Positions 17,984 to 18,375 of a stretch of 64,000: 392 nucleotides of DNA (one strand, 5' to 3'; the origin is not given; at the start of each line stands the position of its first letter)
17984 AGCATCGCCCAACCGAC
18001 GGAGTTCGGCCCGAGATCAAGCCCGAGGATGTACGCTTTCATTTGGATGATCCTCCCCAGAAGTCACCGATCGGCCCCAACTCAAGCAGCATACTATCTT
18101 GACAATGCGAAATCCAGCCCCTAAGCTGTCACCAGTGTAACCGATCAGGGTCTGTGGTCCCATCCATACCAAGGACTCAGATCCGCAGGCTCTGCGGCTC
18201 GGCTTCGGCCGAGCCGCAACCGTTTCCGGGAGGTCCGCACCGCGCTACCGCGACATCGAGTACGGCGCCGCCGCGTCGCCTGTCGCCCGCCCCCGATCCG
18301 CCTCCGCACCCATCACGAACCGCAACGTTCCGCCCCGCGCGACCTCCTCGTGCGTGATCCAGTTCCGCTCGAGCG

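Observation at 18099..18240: Predicted tracrRNA with its own sigma70-like promoter, divergent from cas9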

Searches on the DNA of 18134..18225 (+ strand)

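Call 43: build_rna_model(alignment_id=A2, structure=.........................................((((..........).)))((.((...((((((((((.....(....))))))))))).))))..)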
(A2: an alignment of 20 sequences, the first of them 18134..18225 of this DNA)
Model R1 built from alignment A2 (20 sequences, 106 columns); structure: as given.
model positions 92; base pairs 19; branch points 1; effective number of sequences 1.44; information 0.619 bits per position. Calibrated on 0.2 Mb of random sequence (short: E-values are rough).
structure used (alignment columns):
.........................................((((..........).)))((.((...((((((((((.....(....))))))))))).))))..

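Call 44: search_with_rna_model(model_id=R1, source=window, max_evalue=10, show_alignments=1)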
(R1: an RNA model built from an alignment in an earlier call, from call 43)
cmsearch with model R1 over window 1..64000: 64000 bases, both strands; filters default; matches with E-value up to 10: 38.
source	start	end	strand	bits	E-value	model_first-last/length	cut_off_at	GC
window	18134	18225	+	110.5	6e-25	1-92/92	no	0.61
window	10822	10904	-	25.4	0.00023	1-92/92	no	0.6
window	11331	11431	-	23.8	0.00056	1-92/92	no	0.6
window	10973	11035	-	23.1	0.0008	1-92/92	no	0.65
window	12605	12682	-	22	0.0015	1-92/92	no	0.59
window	13344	13408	-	21.7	0.0018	1-92/92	no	0.62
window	11815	11893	-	20.7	0.0032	1-92/92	no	0.61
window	12516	12552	-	20.6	0.0033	1-92/92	no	0.57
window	13107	13144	-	20.5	0.0034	1-92/92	no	0.55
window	12711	12748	-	20.5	0.0034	1-92/92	no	0.55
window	12910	12946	-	20.5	0.0035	1-92/92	no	0.57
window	13174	13210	-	20.5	0.0035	1-92/92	no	0.57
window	11065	11101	-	20.5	0.0035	1-92/92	no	0.57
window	12844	12880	-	20.5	0.0035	1-92/92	no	0.57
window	13042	13078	-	20.5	0.0035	1-92/92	no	0.57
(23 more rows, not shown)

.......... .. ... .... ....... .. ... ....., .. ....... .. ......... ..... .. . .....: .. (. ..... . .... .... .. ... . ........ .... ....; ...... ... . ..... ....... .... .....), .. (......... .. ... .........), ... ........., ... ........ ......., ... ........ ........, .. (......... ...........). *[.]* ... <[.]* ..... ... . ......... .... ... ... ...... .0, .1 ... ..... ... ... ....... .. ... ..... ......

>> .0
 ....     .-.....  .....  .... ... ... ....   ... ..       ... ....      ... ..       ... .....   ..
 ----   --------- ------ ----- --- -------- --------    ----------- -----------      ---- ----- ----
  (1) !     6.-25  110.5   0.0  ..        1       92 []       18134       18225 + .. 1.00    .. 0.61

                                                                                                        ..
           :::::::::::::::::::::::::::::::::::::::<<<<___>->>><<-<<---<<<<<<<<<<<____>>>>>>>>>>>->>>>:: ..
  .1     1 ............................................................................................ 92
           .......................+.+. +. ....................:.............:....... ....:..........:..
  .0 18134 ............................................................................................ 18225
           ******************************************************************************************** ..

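Call 45: search_with_rna_model(model_id=R1, sources=[L001, L002, L003, L004, L005, L006, L007, L008, L009, L010, L011, L012, L013, L014, L015, L016, L017, L018, L019, L020, L021, L022, L023, L024, L025, L026, L027, L028, L029, L030, L031, L032, L033, L034, L035, L036, L037, L038, L039, L040, L041, L042, L043, L044, L045, L046, L047, L048, L049, L050, L051, L052, L053, L054, L055, L056, L057, L058, L059, L060, L061, L062, L063, L064, L065, L066, L067, L068, L069, L070, L071, L072, L073, L074, L075, L076, L077, L078, L079, L080, L081, L082, L083, L084, L085, L086, L087, L088, L089, L090, L091, L092, L093, L094, L095, L096, L097, L098, L099, L100], max_evalue=0.01)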
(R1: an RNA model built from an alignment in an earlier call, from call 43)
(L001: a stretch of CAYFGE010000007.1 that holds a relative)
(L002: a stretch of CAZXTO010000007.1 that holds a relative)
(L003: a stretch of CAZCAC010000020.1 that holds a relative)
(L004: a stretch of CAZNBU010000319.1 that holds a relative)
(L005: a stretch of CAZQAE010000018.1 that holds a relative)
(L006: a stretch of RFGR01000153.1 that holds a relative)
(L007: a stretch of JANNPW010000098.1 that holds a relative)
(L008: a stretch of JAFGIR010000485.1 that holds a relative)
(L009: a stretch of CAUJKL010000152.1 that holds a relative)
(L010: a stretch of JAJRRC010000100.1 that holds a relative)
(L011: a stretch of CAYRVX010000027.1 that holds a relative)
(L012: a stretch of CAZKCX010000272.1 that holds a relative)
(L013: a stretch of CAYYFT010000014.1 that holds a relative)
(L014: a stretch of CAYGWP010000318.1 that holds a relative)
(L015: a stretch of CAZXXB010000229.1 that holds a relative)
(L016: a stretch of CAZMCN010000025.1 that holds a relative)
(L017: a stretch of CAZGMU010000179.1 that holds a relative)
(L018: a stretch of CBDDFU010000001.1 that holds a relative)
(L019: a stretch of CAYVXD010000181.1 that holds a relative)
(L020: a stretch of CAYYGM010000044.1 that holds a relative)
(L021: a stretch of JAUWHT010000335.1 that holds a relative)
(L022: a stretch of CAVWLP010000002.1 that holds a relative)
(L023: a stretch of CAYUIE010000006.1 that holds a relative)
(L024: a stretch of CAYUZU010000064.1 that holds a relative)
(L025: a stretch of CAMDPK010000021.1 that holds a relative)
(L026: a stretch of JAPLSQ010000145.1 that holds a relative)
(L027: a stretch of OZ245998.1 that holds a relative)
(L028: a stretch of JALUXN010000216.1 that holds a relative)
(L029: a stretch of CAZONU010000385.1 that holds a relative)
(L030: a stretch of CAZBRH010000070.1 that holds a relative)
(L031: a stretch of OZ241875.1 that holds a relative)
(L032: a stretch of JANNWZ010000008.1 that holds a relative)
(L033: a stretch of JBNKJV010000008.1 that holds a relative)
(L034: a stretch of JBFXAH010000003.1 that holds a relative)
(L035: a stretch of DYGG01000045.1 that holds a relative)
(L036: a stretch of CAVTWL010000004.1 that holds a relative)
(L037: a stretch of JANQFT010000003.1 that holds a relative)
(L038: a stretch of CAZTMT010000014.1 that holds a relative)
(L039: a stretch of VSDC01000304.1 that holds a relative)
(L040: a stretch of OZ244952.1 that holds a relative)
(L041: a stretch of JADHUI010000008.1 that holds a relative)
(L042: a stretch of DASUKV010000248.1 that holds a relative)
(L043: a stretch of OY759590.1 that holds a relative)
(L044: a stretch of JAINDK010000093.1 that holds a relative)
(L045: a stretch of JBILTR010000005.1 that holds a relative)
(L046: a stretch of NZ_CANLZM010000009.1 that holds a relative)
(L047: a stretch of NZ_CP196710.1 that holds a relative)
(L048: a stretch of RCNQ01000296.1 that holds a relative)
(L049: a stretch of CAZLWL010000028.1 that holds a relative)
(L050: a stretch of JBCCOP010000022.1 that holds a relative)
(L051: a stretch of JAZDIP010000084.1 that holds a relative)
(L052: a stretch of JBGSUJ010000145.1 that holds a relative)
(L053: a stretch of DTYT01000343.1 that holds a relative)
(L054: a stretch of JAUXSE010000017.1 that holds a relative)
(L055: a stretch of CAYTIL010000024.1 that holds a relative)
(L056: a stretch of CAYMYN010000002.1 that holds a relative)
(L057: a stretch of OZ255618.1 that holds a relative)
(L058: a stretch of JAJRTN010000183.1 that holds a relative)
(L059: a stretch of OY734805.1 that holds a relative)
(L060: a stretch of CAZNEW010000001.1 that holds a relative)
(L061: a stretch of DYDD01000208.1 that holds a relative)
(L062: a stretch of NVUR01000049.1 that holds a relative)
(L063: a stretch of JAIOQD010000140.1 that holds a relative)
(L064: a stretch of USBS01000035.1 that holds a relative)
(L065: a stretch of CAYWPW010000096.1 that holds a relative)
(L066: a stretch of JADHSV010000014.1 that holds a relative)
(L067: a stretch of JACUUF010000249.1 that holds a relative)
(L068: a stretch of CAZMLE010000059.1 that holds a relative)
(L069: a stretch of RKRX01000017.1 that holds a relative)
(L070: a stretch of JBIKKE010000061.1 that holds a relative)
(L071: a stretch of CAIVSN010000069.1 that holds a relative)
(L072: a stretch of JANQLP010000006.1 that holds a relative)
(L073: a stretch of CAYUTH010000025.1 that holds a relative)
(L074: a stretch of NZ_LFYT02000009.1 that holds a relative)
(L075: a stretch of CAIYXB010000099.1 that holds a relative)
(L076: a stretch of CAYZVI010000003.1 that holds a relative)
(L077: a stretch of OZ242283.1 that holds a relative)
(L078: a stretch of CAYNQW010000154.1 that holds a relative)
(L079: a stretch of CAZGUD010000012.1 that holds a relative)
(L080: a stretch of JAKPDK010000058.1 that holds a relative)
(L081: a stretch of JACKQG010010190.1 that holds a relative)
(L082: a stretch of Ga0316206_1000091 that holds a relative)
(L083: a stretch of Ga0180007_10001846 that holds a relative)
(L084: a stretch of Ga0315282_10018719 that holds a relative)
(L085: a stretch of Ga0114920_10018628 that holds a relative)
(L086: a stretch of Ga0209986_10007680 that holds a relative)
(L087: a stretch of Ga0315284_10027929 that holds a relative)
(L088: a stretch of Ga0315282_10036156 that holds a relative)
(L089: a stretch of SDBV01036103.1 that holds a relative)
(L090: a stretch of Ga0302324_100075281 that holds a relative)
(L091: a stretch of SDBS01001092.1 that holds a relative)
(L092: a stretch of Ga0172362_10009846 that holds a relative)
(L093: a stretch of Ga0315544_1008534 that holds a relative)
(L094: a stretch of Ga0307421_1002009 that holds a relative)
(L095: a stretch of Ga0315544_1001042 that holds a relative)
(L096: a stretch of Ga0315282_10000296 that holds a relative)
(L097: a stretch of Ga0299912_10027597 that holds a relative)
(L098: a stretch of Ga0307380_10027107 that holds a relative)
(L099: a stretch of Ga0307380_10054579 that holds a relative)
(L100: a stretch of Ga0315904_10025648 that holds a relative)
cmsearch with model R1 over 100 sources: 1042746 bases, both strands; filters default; matches with E-value up to 0.01: 51.
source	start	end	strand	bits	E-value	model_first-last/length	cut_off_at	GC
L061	4053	4151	-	99.7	4.1e-21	1-92/92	no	0.59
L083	5842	5934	-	98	1.1e-20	1-92/92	no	0.54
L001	5835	5928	-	89.9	9.4e-19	1-92/92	no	0.65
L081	1688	1783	-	89.3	1.3e-18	1-92/92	no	0.58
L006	5826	5919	-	88.6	1.9e-18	1-92/92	no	0.62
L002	2824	2916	-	86.6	5.9e-18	1-92/92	no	0.58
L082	5839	5926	-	77.8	7.8e-16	1-92/92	no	0.58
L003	5836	5922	-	68.6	1.3e-13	1-92/92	no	0.57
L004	1179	1266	-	57.8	5.6e-11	1-92/92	no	0.57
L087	1614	1712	-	48.9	7.7e-09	1-92/92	no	0.61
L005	5781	5870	-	46.6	2.8e-08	1-92/92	no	0.57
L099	606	693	-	43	2e-07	1-92/92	no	0.55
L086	3997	4085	-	42.5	2.8e-07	1-92/92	no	0.54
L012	2927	3018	-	41.1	5.9e-07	1-92/92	no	0.52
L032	5817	5896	-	41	6.4e-07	1-92/92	no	0.49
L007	5813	5895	-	40.7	7.4e-07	1-92/92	no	0.48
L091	3952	4038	-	40.5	8.4e-07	1-92/92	no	0.55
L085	281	369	-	39.7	1.3e-06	1-92/92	no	0.48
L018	5821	5904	-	39.6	1.3e-06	1-92/92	no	0.5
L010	5287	5366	-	38.4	2.7e-06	1-92/92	no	0.55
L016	5844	5931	-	38.2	3e-06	1-92/92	no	0.57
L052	4685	4765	-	38.1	3.2e-06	1-92/92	no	0.54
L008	2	87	-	37.7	3.9e-06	1-92/92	no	0.55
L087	1511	1585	-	37.1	5.4e-06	1-92/92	no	0.63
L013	1344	1429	-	36.1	9.8e-06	1-92/92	no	0.51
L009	4906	4986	-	36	1e-05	1-92/92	no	0.56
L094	5814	5920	-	35.3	1.5e-05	1-92/92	no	0.5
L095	1606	1717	-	35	1.8e-05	1-92/92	no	0.46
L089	693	779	-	34.6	2.2e-05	1-92/92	no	0.47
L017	4508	4610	-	33.3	4.5e-05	1-92/92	no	0.54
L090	1311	1390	-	33.3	4.6e-05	1-92/92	no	0.51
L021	736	816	-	32.6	6.9e-05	1-92/92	no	0.54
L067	123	205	-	32.4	7.4e-05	1-92/92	no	0.39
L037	316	399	-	32.2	8.6e-05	1-92/92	no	0.58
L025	5834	5924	-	31.3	0.00014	1-92/92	no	0.58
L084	4848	4954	-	30.4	0.00023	1-92/92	no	0.5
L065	742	829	-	30.4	0.00023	1-92/92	no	0.39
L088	323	423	-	29.8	0.00033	1-92/92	no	0.51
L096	5786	5896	-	29.3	0.00043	1-92/92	no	0.5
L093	976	1085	-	29.3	0.00043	1-92/92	no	0.52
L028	5152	5245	-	28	0.00086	1-92/92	no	0.38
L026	745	837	-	27.9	0.00092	1-92/92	no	0.52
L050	5809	5887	-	27.6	0.0011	1-92/92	no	0.61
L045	5615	5725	-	27.2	0.0014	1-92/92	no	0.5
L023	5805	5924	-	26.5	0.0021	1-92/92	no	0.52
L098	1819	1931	-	25.5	0.0036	1-92/92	no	0.43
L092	460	566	-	25.5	0.0036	1-92/92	no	0.44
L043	5842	5920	-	24.8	0.0051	1-92/92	no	0.54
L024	1330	1406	-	24.5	0.0062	1-92/92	no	0.58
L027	5842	5920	-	24.1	0.0077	1-92/92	no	0.54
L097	1270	1367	-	23.8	0.0089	1-92/92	no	0.41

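Call 51: search_with_rna_model(model_id=R1, sources=[window, L101, L102, L103, L104, L105, L106, L107, L108, L109, L110, L111, L112, L113, L114, L115, L116, L117, L118, L119, L120, L121, L122, L123, L124, L125, L126, L127, L128, L129, L130, L131, L132, L133, L134, L135, L136, L137, L138, L139, L140, L141, L142, L143, L144, L145, L146, L147, L148, L149, L150, L151, L152, L153, L154, L155, L156, L157, L158, L159, L160, L161, L162, L163, L164, L165, L166, L167, L168, L169, L170, L171], max_evalue=0.00001, make_alignment=true)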
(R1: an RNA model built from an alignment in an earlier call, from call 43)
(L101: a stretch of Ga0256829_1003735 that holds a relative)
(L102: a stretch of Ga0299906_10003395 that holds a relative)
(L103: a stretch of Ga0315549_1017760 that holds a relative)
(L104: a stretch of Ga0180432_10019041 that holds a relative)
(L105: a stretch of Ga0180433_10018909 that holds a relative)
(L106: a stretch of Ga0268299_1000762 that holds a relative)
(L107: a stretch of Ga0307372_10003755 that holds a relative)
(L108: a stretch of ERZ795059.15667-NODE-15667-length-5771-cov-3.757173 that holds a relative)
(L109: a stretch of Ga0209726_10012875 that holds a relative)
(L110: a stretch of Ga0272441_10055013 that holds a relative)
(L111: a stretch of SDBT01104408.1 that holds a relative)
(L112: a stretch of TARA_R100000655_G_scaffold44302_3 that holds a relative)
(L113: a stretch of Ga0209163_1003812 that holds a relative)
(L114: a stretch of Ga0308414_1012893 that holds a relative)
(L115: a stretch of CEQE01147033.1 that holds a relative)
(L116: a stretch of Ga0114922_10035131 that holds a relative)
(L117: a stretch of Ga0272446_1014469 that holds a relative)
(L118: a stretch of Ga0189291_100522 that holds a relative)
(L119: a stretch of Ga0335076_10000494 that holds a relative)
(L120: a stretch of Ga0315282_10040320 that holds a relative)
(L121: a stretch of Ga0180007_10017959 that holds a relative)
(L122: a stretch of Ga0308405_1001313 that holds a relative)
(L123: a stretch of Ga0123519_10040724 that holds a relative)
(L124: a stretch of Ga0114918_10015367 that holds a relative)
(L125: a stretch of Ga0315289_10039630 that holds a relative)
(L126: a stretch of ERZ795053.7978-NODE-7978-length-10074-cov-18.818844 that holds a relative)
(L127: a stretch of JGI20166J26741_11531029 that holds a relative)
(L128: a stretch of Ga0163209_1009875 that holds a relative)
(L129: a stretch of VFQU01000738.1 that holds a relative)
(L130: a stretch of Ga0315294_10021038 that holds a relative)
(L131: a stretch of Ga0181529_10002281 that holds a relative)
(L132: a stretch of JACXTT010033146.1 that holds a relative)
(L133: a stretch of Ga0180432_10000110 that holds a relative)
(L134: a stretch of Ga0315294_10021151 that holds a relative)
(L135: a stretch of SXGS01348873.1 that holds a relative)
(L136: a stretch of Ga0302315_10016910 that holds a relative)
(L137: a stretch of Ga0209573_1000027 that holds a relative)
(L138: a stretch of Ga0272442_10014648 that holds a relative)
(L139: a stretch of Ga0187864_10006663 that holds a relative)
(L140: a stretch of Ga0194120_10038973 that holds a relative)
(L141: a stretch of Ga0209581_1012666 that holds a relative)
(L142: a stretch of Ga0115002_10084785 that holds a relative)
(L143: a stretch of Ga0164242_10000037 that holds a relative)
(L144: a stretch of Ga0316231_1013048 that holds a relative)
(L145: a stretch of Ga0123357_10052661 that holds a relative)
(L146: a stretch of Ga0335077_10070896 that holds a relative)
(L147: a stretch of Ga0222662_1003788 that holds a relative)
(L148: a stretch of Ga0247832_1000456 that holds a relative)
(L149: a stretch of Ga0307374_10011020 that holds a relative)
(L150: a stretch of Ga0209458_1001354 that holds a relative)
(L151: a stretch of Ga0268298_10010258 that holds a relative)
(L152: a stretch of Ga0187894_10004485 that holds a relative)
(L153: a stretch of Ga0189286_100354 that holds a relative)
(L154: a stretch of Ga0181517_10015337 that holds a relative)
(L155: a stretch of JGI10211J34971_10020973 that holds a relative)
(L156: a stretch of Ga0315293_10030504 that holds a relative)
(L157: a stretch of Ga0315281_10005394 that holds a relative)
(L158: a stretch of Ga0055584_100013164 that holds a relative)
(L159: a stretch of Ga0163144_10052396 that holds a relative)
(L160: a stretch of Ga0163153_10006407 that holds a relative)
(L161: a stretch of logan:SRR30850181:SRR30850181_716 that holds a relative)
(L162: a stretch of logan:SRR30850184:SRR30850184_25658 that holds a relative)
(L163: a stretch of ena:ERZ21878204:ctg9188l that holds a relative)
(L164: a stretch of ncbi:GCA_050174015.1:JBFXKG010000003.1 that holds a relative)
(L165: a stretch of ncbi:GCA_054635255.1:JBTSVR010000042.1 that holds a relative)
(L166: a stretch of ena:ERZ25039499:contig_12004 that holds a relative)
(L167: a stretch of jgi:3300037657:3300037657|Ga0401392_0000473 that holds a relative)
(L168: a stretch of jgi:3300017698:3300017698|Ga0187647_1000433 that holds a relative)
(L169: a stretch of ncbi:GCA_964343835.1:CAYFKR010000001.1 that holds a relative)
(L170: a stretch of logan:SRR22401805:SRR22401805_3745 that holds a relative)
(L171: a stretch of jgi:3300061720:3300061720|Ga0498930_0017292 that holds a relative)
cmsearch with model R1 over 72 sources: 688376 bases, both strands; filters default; matches with E-value up to 0.00001: 15.
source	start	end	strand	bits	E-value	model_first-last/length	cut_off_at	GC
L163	6810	6901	-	111.8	3.2e-24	1-92/92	no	0.6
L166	6805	6896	-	110.9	5.4e-24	1-92/92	no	0.58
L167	6807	6898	-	110.9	5.4e-24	1-92/92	no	0.58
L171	6515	6606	-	110.9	5.4e-24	1-92/92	no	0.58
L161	6818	6909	-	110.8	5.6e-24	1-92/92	no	0.59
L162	3340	3431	-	110.8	5.6e-24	1-92/92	no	0.59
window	18134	18225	+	110.5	6.5e-24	1-92/92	no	0.61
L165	6803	6894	-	109.7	1e-23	1-92/92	no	0.59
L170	6806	6897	-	109.3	1.3e-23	1-92/92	no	0.61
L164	6816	6907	-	108.5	1.9e-23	1-92/92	no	0.58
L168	6840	6932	-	108.2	2.4e-23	1-92/92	no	0.59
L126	5839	5931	-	106.6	5.7e-23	1-92/92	no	0.57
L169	6838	6929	-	104.8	1.6e-22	1-92/92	no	0.59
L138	3584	3660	-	37.1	3.6e-06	1-92/92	no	0.6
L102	5846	5925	-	36.5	5.1e-06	1-92/92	no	0.59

Alignment A3: 15 matches aligned to the model, 109 columns, each read 5' to 3' on its own strand. Consensus structure (alignment columns), stored with it:
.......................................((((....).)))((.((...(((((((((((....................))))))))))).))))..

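Call 52: search_with_rna_model(model_id=R1, sources=[L001, L002, L003, L004, L005, L006, L007, L008, L009, L010, L011, L012, L013, L014, L015, L016, L017, L018, L019, L020, L021, L022, L023, L024, L025, L026, L027, L028, L029, L030, L031, L032, L033, L034, L035, L036, L037, L038, L039, L040, L041, L042, L043, L044, L045, L046, L047, L048, L049, L050, L051, L052, L053, L054, L055, L056, L057, L058, L059, L060, L061, L062, L063, L064, L065, L066, L067, L068, L069, L070, L071, L072, L073, L074, L075, L076, L077, L078, L079, L080, L081, L082, L083, L084, L085, L086, L087, L088, L089, L090, L091, L092, L093, L094, L095, L096, L097, L098, L099, L100], max_evalue=0.00001, make_alignment=true)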
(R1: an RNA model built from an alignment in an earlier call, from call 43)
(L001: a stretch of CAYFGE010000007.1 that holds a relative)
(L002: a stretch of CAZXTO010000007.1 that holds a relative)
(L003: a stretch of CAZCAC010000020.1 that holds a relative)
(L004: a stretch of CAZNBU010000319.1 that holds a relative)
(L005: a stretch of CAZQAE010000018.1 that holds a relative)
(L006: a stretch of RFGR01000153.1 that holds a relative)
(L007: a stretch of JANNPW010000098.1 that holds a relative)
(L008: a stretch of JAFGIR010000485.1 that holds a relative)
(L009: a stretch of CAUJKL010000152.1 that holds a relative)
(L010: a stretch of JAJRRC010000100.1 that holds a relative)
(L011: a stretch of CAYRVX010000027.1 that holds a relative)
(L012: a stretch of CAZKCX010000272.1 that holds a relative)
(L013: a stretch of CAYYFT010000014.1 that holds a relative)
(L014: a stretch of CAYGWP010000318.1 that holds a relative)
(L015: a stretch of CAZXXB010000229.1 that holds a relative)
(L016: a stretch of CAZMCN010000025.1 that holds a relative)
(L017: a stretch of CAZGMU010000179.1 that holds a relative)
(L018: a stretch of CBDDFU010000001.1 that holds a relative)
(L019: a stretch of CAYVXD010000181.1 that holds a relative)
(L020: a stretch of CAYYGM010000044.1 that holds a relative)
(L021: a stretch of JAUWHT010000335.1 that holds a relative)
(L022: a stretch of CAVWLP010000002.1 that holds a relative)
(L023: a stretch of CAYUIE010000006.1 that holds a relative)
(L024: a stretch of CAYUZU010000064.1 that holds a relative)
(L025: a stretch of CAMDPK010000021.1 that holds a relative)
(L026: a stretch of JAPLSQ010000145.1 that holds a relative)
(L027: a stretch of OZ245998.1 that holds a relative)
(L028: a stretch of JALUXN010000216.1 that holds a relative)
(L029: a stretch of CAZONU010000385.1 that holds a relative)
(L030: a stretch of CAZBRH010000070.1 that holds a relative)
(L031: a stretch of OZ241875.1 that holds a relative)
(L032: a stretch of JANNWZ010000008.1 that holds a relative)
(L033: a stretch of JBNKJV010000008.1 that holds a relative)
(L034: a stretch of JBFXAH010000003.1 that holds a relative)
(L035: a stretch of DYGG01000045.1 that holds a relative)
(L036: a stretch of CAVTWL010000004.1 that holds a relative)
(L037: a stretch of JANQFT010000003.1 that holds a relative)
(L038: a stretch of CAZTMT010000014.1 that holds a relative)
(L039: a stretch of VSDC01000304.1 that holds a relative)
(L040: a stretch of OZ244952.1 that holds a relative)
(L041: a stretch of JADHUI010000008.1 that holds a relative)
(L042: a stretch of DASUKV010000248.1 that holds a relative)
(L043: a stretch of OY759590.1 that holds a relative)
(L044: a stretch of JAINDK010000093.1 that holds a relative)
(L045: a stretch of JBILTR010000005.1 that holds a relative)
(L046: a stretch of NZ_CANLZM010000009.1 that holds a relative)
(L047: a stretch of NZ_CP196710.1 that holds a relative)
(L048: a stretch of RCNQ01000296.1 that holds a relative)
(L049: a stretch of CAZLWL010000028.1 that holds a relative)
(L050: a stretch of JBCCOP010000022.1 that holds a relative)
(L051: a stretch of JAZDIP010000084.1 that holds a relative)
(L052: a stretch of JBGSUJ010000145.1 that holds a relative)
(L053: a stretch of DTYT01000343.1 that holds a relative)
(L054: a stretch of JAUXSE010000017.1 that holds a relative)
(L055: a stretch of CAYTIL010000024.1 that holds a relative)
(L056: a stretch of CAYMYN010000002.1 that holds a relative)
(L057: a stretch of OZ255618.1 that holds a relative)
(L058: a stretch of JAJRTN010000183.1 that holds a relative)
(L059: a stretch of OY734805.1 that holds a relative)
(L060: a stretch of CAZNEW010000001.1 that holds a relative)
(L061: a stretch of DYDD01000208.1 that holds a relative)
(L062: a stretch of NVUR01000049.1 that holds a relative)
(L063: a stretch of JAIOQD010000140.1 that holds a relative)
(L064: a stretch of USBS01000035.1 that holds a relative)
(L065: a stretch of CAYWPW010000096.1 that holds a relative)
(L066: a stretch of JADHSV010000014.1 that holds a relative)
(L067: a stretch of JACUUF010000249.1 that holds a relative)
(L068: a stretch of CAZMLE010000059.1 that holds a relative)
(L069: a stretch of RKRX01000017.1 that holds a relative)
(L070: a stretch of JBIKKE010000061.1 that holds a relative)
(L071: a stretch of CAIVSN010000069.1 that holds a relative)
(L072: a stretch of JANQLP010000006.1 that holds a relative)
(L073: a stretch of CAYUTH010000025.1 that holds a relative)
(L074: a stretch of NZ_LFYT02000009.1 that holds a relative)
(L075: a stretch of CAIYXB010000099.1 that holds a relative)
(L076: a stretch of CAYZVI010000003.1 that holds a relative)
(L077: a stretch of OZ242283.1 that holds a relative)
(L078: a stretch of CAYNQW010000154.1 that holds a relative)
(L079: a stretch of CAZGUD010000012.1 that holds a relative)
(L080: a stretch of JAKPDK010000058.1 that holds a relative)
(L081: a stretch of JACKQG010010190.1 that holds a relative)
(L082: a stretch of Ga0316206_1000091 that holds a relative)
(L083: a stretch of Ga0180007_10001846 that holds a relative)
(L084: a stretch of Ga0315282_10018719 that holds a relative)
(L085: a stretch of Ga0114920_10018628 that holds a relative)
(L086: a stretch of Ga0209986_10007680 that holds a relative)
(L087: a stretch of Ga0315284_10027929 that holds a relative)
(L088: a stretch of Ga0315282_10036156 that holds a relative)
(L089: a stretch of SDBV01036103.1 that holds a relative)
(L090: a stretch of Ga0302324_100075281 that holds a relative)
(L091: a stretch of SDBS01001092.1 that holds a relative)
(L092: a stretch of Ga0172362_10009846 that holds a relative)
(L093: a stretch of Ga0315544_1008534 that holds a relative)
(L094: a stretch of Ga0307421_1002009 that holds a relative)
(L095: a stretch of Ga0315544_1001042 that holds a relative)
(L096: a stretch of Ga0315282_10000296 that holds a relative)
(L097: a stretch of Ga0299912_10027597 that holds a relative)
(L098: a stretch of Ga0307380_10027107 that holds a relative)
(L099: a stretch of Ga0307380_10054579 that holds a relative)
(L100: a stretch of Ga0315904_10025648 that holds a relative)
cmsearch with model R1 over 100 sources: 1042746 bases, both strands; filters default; matches with E-value up to 0.00001: 25.
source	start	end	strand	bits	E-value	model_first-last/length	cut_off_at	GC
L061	4053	4151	-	99.7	4.1e-21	1-92/92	no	0.59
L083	5842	5934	-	98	1.1e-20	1-92/92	no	0.54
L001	5835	5928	-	89.9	9.4e-19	1-92/92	no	0.65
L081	1688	1783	-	89.3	1.3e-18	1-92/92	no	0.58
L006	5826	5919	-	88.6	1.9e-18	1-92/92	no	0.62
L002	2824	2916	-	86.6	5.9e-18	1-92/92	no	0.58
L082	5839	5926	-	77.8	7.8e-16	1-92/92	no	0.58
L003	5836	5922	-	68.6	1.3e-13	1-92/92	no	0.57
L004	1179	1266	-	57.8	5.6e-11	1-92/92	no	0.57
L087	1614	1712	-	48.9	7.7e-09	1-92/92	no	0.61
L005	5781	5870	-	46.6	2.8e-08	1-92/92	no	0.57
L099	606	693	-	43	2e-07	1-92/92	no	0.55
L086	3997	4085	-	42.5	2.8e-07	1-92/92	no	0.54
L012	2927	3018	-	41.1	5.9e-07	1-92/92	no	0.52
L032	5817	5896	-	41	6.4e-07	1-92/92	no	0.49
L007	5813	5895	-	40.7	7.4e-07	1-92/92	no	0.48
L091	3952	4038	-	40.5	8.4e-07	1-92/92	no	0.55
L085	281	369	-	39.7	1.3e-06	1-92/92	no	0.48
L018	5821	5904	-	39.6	1.3e-06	1-92/92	no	0.5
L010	5287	5366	-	38.4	2.7e-06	1-92/92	no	0.55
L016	5844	5931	-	38.2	3e-06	1-92/92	no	0.57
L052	4685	4765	-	38.1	3.2e-06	1-92/92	no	0.54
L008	2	87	-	37.7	3.9e-06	1-92/92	no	0.55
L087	1511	1585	-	37.1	5.4e-06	1-92/92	no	0.63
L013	1344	1429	-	36.1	9.8e-06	1-92/92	no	0.51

Alignment A4: 25 matches aligned to the model, 126 columns, each read 5' to 3' on its own strand. Consensus structure (alignment columns), stored with it:
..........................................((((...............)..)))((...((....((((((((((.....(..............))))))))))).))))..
